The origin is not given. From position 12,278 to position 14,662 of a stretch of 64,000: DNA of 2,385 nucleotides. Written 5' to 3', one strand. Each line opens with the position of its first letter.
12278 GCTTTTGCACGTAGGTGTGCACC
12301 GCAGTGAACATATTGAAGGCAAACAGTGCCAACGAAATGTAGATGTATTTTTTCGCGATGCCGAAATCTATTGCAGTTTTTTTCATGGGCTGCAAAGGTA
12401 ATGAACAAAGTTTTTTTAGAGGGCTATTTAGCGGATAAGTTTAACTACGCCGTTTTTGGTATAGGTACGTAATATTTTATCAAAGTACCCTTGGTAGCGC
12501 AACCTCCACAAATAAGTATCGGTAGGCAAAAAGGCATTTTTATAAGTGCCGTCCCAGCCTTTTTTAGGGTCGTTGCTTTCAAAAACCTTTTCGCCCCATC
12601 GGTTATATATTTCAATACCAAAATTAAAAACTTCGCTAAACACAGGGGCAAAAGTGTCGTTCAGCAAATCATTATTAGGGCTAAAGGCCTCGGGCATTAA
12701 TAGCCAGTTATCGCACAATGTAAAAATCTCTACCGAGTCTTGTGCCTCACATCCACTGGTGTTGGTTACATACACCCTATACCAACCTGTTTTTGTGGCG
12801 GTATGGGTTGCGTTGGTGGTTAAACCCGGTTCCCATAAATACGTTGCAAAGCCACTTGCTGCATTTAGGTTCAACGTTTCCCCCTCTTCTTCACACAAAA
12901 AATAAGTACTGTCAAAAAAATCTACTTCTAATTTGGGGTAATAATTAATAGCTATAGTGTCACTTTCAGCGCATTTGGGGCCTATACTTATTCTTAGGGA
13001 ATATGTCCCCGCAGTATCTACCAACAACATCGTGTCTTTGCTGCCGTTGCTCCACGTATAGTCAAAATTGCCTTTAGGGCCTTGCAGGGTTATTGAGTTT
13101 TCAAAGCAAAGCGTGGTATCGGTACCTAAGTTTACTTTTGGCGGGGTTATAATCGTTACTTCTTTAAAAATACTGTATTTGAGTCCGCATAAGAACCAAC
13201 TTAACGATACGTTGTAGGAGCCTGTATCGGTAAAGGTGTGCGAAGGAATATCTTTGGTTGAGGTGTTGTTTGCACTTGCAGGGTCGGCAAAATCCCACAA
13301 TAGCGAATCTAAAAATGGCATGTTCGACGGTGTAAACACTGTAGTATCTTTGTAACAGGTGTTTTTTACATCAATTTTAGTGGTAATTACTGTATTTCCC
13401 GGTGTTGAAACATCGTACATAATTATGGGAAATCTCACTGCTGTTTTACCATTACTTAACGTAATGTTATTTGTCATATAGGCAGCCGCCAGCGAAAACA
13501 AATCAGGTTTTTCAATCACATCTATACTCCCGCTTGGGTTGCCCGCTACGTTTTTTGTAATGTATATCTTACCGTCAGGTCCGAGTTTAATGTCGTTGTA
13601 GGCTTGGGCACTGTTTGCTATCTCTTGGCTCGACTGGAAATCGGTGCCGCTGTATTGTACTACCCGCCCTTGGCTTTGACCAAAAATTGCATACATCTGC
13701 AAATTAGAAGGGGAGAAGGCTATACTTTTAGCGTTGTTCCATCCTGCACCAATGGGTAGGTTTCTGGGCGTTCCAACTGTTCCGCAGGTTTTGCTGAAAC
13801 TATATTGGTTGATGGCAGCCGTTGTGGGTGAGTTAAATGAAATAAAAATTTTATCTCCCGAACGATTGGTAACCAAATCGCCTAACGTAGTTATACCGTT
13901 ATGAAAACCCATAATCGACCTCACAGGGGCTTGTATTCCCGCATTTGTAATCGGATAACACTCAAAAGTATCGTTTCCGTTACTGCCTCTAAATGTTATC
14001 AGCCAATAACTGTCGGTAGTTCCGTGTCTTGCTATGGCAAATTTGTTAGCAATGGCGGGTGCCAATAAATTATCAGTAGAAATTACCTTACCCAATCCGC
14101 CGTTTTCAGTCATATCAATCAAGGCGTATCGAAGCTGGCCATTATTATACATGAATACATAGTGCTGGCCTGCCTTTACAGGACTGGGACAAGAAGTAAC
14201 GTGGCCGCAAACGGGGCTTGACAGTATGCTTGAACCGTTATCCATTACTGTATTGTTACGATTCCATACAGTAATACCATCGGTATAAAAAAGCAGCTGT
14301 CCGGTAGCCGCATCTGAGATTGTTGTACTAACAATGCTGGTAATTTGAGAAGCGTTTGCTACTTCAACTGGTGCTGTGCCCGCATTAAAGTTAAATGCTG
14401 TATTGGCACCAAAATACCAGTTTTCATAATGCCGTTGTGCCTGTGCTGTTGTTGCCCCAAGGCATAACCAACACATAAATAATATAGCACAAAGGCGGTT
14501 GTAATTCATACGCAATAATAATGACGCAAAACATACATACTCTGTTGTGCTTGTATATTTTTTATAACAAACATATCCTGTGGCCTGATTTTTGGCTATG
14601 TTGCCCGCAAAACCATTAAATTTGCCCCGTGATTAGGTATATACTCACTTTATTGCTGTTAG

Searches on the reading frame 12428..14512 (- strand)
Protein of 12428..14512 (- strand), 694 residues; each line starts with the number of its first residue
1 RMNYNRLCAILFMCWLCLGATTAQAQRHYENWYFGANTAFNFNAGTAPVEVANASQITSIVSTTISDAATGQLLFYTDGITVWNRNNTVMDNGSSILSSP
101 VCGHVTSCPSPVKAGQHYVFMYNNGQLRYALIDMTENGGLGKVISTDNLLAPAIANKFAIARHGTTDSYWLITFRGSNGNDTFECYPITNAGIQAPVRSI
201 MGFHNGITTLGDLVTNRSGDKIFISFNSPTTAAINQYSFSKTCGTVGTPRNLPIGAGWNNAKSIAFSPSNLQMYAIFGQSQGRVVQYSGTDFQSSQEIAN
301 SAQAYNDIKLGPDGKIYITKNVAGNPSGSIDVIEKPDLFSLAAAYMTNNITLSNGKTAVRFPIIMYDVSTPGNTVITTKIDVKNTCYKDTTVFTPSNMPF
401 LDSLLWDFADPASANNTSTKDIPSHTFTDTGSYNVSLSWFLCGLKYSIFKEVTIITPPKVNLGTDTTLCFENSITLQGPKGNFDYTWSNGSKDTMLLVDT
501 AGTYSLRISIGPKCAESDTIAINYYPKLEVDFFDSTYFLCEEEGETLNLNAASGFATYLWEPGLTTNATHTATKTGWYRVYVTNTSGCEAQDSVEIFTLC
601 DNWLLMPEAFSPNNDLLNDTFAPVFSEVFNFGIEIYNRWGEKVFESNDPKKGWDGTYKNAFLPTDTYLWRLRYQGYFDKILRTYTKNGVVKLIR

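Call 51: search_protein_families(library=pfam, proteins=[window:12428-14512:-], max_evalue=0.001)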
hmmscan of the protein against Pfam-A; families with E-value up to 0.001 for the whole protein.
window:12428-14512:- (694 aa): 2 families
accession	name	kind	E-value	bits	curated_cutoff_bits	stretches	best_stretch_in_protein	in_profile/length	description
PF13585.12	CHU_C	-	6.6e-15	55.4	27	1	606-674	3-73/86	CHU_C Type IX secretion signal domain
PF18911.6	PKD_4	-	8.9e-06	26.1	27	0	404-437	37-66/85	PKD domain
